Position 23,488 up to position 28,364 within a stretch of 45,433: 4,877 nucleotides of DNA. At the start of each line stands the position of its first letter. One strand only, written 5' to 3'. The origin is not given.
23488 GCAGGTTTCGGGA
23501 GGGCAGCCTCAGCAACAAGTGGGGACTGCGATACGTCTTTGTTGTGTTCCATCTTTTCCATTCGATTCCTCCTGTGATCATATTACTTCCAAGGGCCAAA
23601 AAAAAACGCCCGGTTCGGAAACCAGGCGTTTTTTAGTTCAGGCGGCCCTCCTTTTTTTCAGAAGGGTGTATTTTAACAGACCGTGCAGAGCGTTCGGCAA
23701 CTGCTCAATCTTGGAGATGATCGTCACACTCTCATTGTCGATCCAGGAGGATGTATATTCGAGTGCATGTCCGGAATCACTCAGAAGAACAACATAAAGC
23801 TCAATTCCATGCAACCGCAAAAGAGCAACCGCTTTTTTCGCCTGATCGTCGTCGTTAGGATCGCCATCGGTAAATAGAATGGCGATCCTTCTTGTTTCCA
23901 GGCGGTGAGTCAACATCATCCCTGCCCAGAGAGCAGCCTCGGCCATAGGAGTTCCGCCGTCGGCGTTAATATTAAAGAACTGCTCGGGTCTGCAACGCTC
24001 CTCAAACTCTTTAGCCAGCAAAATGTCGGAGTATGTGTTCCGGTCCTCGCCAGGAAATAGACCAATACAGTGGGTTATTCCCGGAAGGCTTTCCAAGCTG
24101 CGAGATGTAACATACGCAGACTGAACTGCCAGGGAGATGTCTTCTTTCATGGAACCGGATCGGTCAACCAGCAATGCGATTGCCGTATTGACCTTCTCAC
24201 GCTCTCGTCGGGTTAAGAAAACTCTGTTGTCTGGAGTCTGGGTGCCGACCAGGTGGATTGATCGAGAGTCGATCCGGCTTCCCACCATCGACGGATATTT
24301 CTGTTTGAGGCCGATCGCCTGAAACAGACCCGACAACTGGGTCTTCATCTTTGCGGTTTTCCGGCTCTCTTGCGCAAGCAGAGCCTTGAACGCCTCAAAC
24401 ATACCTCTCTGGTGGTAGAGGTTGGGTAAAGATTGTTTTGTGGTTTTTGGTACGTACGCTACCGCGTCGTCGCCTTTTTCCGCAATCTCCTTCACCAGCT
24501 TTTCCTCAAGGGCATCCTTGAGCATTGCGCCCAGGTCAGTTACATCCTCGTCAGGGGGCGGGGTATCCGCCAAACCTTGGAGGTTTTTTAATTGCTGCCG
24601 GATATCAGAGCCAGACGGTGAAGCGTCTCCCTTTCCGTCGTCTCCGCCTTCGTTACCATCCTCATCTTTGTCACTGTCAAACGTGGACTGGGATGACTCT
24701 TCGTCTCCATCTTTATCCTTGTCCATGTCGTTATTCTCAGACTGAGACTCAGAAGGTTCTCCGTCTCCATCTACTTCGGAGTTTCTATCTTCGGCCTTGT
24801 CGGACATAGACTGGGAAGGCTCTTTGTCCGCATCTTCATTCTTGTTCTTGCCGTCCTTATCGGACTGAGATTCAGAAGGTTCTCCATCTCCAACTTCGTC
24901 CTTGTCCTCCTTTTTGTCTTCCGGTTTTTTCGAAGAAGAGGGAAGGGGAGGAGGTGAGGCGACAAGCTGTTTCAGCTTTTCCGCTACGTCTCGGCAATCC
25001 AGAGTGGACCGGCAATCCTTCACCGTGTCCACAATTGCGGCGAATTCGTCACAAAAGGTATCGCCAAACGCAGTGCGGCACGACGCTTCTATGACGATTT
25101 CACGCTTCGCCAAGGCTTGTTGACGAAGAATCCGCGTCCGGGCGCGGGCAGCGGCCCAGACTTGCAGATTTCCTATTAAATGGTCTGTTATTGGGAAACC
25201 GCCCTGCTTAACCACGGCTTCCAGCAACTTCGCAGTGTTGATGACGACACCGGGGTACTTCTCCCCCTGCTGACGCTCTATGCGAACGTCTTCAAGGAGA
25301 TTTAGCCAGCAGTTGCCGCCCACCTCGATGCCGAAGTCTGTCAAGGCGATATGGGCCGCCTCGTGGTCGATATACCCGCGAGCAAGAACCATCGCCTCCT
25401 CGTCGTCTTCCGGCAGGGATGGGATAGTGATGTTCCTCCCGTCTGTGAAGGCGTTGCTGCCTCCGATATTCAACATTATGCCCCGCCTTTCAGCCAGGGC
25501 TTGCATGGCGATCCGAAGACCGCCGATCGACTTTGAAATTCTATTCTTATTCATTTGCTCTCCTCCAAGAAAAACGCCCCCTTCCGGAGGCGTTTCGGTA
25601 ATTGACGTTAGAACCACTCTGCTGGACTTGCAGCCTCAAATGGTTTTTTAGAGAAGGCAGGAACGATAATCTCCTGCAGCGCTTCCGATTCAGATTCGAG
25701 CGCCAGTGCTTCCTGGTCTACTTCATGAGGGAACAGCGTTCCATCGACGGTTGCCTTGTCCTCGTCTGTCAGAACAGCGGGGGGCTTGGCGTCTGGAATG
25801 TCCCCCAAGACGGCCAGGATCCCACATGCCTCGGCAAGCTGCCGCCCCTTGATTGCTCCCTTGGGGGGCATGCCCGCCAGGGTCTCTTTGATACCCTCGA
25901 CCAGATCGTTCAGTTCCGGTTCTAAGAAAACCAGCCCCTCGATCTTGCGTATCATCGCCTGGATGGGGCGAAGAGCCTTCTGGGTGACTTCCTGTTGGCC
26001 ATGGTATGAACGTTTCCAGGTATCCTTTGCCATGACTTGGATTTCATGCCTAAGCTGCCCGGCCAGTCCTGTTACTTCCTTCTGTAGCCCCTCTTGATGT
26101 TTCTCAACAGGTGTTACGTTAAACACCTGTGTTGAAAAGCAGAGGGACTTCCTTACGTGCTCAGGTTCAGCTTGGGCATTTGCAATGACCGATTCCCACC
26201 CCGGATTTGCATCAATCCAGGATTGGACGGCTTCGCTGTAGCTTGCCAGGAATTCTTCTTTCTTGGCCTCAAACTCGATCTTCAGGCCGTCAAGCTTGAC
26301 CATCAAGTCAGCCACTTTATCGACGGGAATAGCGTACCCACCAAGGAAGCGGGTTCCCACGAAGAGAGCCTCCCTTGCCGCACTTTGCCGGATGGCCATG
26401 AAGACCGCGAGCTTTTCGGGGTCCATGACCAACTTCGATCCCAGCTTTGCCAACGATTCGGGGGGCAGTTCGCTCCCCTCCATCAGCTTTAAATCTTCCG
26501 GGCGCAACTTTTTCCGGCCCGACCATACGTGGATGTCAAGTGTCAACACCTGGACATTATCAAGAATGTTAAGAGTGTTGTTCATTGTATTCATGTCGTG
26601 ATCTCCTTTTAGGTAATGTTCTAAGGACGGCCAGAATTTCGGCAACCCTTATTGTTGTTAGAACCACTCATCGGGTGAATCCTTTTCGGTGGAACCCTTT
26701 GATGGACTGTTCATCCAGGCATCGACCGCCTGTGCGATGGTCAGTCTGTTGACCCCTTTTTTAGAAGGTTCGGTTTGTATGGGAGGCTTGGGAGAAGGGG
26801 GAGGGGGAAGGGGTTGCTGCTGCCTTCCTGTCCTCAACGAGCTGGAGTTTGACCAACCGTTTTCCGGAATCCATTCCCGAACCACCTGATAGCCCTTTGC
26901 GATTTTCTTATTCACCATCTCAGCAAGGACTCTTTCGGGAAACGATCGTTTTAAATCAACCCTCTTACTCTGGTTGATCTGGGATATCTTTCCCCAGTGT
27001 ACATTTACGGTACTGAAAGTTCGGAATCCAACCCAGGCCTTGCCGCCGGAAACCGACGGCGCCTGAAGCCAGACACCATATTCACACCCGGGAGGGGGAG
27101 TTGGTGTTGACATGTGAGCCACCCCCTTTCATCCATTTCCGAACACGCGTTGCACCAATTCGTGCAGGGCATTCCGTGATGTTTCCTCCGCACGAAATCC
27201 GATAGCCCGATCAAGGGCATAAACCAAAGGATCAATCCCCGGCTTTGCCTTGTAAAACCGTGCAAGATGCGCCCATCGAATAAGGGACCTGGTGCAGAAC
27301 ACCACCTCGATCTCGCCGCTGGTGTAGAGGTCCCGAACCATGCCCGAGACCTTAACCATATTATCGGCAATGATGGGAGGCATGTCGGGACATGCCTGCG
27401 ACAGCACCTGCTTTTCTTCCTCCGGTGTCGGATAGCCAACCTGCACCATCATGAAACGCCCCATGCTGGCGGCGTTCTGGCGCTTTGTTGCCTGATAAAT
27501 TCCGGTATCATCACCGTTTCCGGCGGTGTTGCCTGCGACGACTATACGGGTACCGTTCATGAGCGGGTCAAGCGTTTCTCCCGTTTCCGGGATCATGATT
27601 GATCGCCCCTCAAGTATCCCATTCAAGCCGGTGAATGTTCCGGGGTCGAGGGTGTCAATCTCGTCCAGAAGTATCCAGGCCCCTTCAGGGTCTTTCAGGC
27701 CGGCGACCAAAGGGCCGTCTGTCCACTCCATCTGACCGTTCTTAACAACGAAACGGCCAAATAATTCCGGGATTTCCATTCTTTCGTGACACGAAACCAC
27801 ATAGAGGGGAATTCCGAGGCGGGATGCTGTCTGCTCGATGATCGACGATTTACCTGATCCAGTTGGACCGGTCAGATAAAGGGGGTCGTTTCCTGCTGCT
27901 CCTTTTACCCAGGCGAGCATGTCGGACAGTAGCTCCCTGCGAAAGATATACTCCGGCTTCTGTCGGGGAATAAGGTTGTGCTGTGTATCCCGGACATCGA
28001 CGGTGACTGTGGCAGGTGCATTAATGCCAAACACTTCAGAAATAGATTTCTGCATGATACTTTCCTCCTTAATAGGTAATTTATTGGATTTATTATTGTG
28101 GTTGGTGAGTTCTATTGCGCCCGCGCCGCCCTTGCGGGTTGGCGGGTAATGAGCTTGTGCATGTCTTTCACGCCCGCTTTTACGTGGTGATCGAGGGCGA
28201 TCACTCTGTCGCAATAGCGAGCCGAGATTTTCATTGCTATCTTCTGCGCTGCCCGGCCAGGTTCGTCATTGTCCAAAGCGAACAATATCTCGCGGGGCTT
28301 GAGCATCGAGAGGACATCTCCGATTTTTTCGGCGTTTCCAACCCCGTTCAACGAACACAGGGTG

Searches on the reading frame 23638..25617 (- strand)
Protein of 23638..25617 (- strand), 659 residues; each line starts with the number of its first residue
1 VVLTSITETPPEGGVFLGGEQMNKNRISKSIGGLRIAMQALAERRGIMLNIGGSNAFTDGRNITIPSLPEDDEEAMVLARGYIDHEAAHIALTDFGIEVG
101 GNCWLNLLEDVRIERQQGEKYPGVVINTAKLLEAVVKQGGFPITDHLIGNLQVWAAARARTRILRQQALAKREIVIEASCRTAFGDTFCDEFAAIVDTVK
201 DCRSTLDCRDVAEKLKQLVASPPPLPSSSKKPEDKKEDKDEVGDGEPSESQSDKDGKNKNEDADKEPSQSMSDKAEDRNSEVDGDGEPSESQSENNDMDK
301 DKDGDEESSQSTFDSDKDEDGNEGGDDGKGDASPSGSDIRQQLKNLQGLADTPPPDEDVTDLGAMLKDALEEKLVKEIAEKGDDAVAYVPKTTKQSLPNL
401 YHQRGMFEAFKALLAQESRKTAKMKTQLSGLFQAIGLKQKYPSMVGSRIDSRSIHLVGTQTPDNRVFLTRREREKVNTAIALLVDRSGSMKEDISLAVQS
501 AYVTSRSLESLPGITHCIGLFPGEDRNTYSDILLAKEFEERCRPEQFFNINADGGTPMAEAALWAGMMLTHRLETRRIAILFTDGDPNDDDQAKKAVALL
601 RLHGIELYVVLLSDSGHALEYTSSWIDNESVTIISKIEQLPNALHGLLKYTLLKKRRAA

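Call 8: search_protein_families(library=pfam, proteins=[window:23638-25617:-])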
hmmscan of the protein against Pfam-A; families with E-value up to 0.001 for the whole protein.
window:23638-25617:- (659 aa): 4 families
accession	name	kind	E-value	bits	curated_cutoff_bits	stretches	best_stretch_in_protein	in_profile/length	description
PF06213.17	CobT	-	3.5e-10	40.3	26.1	1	35-289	12-271/276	Cobalamin biosynthesis protein CobT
PF11775.14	CobT_C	-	3.8e-07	30.4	21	1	466-511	1-47/220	Cobalamin biosynthesis protein CobT VWA domain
PF00092.34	VWA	-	3.3e-05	24.6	23.8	0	571-612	99-139/174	von Willebrand factor type A domain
PF05762.20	VWA_CoxE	-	5.3e-05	23.2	26.4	0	461-507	39-88/222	VWA domain containing CoxE-like protein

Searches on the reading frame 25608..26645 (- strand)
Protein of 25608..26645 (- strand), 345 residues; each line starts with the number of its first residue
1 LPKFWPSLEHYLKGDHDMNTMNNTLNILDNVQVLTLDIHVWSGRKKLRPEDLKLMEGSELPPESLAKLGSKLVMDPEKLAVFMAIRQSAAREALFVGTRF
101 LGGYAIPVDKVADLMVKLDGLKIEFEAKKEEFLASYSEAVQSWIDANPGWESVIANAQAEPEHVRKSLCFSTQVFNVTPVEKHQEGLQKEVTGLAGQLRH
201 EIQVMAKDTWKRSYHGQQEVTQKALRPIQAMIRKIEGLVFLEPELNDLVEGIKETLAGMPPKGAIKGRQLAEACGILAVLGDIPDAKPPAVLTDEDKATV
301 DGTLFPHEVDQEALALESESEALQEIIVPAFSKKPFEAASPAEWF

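Call 8: search_protein_families(library=pfam, proteins=[window:25608-26645:-])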
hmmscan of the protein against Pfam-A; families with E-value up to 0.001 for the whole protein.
window:25608-26645:- (345 aa): 1 family
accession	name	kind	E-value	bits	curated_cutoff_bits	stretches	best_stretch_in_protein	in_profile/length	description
PF11348.13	DUF3150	-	2.5e-85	286.3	24.9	1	28-282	1-257/257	Protein of unknown function (DUF3150)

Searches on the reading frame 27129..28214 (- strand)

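Call 7: search_protein_families(library=pfam, proteins=[window:27129-28214:-])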
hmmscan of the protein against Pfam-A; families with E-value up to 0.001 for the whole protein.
window:27129-28214:- (361 aa): 5 families
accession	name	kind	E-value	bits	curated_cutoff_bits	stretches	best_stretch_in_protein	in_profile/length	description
PF07728.20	AAA_5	-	2.1e-22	80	22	1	112-245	2-137/139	AAA domain (dynein-related subfamily)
PF08406.16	CbbQ_C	-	2.4e-08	34.5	20.6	1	267-356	1-84/85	CbbQ/NirQ/NorQ C-terminal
PF00004.35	AAA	-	9.5e-05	23.3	21.2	1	112-189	1-69/131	ATPase family associated with various cellular activities (AAA)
PF13191.12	AAA_16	-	0.00014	22.9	32.6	0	91-143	4-59/167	AAA ATPase domain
PF25199.1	nSTAND_NTPase5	-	0.00027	21.2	34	0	88-133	17-65/145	Novel STAND NTPase 5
